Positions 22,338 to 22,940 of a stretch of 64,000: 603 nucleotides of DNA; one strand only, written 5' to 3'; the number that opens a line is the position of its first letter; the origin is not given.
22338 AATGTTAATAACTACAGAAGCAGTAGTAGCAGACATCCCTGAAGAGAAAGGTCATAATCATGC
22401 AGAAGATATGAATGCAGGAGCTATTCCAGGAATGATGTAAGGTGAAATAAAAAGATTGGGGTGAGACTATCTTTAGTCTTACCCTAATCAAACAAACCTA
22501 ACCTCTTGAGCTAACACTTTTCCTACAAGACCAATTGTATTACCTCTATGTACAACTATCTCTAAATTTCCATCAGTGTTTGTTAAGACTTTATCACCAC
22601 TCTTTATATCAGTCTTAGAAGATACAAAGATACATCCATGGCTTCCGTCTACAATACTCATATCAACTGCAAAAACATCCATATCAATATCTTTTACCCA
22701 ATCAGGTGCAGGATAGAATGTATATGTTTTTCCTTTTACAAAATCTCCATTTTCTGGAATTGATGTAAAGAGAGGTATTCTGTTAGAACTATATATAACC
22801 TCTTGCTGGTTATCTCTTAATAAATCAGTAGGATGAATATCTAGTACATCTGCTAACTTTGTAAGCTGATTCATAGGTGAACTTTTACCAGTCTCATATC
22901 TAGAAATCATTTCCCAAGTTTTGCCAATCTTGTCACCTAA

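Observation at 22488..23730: XRE-HTH/S24 self-cleaving repressor adjacent to an ImmA/IrrE (M78)-like HExxH metalloprotease: possible stress or DNA-damage switch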

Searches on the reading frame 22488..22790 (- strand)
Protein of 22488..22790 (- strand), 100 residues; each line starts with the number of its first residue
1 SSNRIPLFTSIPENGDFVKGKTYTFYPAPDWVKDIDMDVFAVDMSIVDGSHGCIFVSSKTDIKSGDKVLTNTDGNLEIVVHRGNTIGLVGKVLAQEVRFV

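Call 67: search_protein_families(library=phrogs, proteins=[window:22488-22790:-], max_evalue=0.01)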
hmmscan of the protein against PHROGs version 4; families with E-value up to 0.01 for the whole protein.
window:22488-22790:- (100 aa): 0 families
